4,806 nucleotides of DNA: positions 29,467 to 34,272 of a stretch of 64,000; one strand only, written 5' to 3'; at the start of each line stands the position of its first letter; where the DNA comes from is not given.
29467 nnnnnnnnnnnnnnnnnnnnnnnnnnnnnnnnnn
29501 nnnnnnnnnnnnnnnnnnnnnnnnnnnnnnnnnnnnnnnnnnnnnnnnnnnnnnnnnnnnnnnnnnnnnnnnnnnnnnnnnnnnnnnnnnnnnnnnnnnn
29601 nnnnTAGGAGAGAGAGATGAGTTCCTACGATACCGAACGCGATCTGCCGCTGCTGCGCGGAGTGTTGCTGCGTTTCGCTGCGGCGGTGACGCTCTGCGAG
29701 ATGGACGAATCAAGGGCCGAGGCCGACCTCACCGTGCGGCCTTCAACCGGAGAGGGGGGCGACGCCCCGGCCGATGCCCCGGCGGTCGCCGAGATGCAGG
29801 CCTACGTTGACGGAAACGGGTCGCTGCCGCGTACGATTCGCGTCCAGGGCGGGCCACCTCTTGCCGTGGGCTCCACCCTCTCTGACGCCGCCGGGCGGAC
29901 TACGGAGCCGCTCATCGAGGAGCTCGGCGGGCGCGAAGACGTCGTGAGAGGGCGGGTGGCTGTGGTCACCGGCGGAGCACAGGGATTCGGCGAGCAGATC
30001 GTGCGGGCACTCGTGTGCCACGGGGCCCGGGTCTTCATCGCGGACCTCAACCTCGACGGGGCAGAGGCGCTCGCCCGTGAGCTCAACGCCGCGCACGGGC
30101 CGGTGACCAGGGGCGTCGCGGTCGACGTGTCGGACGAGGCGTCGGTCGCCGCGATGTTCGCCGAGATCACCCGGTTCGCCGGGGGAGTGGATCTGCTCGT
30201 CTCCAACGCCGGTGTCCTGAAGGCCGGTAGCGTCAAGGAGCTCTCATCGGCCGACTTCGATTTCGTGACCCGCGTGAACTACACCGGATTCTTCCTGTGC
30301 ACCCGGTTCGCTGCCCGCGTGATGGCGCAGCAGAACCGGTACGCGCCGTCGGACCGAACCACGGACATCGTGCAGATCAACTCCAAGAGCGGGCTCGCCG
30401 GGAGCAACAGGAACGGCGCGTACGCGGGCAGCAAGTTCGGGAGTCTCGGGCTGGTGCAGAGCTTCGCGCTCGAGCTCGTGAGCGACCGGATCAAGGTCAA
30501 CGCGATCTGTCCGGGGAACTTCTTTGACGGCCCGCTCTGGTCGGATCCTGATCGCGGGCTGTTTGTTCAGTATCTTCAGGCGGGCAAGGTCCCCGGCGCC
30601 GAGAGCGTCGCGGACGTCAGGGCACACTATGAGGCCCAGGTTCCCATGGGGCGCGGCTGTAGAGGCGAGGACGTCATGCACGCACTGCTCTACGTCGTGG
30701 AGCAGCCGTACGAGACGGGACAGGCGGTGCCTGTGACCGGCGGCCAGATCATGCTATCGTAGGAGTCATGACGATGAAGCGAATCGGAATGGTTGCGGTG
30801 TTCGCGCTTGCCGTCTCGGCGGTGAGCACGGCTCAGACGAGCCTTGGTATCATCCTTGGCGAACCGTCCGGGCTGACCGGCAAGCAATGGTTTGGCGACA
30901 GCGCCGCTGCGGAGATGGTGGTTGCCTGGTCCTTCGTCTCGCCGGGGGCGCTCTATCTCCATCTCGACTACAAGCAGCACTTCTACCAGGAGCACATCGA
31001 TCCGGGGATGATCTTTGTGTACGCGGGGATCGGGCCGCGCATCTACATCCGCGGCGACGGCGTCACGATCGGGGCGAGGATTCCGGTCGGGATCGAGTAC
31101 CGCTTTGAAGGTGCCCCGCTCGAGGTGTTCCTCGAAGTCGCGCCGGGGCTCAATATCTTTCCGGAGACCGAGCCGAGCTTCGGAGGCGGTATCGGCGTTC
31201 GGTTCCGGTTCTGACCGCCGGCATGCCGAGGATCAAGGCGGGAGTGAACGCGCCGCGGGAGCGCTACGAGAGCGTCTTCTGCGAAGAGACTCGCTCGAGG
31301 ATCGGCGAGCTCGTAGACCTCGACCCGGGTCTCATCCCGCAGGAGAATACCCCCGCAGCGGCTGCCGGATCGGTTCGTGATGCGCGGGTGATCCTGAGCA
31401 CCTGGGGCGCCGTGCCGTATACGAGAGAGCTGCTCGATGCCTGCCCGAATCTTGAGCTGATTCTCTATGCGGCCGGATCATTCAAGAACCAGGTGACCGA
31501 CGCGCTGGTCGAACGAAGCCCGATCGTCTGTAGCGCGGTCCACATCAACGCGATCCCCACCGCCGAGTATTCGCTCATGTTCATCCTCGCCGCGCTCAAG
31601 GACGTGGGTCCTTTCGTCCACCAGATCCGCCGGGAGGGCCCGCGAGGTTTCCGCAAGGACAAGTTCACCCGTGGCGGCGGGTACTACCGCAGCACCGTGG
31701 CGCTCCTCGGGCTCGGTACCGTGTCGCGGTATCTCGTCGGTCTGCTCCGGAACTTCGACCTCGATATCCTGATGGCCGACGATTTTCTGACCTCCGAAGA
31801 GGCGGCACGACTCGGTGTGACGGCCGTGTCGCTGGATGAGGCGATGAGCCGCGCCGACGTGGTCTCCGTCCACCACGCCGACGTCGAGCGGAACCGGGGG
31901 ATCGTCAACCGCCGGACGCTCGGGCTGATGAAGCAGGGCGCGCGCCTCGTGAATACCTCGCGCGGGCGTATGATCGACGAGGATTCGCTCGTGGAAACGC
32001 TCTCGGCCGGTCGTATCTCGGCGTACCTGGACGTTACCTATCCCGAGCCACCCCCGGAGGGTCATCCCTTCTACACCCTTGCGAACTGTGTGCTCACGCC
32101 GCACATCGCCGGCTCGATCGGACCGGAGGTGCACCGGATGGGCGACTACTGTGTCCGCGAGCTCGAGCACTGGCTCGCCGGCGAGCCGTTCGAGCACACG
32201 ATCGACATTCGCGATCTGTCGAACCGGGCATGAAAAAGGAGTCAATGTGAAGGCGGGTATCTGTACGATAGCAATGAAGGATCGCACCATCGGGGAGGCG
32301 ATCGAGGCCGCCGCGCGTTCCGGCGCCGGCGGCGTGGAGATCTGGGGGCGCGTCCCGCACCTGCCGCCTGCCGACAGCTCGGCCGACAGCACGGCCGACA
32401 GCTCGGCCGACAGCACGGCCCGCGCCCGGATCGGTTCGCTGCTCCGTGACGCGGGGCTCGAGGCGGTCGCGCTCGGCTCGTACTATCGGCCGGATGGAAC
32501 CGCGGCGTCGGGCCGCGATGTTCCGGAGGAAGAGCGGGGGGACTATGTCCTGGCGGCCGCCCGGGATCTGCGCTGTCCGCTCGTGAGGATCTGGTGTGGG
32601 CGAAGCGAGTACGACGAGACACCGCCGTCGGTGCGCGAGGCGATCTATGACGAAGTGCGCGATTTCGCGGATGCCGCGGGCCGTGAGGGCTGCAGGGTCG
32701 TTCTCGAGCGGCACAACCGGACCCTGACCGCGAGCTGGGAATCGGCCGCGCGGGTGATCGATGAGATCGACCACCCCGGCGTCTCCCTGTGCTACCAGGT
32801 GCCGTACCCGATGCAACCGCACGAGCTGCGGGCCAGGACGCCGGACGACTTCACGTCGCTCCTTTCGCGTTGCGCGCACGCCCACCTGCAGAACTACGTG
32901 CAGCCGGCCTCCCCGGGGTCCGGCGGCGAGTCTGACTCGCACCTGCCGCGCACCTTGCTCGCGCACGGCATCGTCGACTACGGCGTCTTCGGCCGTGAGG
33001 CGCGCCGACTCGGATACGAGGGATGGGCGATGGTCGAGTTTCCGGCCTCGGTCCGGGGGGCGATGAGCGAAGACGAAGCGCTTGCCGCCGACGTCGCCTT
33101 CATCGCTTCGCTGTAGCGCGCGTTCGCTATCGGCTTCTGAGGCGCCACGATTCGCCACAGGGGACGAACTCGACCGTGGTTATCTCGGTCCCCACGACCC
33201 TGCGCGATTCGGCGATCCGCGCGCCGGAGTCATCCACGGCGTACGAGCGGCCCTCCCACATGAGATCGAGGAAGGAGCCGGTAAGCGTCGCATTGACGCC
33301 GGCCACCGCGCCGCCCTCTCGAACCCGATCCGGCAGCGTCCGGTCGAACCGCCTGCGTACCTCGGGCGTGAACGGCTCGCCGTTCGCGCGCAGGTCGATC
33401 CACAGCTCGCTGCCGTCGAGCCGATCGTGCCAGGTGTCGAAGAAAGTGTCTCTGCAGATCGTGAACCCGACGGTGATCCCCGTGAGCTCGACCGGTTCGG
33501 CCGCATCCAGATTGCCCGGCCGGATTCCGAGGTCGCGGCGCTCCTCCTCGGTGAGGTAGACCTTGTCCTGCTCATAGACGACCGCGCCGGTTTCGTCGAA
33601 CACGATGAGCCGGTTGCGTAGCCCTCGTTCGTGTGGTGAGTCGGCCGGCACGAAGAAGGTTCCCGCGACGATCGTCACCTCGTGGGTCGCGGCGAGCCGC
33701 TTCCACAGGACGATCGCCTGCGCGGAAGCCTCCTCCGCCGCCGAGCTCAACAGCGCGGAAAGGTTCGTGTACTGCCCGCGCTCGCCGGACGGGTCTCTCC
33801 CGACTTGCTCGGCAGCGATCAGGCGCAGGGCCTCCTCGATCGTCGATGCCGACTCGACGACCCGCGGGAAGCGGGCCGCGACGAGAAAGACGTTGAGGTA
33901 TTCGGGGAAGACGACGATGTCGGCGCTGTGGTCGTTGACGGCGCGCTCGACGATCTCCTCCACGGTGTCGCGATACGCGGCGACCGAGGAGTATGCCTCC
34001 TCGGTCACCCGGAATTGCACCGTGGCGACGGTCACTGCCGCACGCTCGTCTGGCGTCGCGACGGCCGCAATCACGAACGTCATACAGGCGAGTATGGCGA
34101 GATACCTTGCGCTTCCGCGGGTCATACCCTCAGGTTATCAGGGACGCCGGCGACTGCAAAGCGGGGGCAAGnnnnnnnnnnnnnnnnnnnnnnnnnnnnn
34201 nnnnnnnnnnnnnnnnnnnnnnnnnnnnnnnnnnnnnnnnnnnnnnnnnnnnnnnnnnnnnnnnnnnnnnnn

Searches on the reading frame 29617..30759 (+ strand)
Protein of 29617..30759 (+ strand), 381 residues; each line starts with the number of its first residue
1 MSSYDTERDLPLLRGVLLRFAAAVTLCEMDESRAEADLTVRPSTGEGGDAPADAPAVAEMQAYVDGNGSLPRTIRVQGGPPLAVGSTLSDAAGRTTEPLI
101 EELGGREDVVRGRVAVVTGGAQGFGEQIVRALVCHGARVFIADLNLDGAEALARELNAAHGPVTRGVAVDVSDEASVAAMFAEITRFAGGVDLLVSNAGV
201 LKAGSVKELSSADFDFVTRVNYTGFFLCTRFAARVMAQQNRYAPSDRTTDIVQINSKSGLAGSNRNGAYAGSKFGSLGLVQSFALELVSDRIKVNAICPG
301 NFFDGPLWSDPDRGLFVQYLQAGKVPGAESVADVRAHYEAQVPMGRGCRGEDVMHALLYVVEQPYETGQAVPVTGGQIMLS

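Call 47: search_protein_families(library=pfam, proteins=[window:29617-30759:+], max_evalue=0.001)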
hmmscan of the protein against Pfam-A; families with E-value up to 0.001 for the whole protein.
window:29617-30759:+ (381 aa): 4 families
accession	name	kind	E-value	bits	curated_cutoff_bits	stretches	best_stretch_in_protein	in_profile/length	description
PF00106.31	adh_short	-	1.7e-43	148.8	26.6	1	113-301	1-181/195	short chain dehydrogenase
PF13561.12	adh_short_C2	-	7.7e-37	127.6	27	1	121-300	3-174/236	Enoyl-(Acyl carrier protein) reductase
PF08659.16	KR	-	4e-10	40.3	22.6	1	116-227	4-118/180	KR domain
PF23441.1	SDR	-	5.2e-06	26.5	27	1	116-379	11-257/258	SDR-like rossmann domain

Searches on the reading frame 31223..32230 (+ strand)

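Call 47: search_protein_families(library=pfam, proteins=[window:31223-32230:+], max_evalue=0.001)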
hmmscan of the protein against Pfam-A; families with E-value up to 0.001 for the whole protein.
window:31223-32230:+ (336 aa): 2 families
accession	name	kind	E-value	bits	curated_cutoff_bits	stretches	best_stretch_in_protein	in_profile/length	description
PF02826.25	2-Hacid_dh_C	-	6.5e-42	143.3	25.1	1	118-296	1-178/178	D-isomer specific 2-hydroxyacid dehydrogenase, NAD binding domain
PF00389.36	2-Hacid_dh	-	0.00065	19.8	24.6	1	43-211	29-103/134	D-isomer specific 2-hydroxyacid dehydrogenase, catalytic domain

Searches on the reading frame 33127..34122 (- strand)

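Call 48: search_protein_families(library=pfam, proteins=[window:33127-34122:-], max_evalue=0.001)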
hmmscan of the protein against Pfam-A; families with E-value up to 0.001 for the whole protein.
window:33127-34122:- (331 aa): 1 family
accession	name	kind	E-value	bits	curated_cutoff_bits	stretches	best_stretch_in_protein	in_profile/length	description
PF00795.27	CN_hydrolase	-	5.5e-11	42.7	23.2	1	31-229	1-155/256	Carbon-nitrogen hydrolase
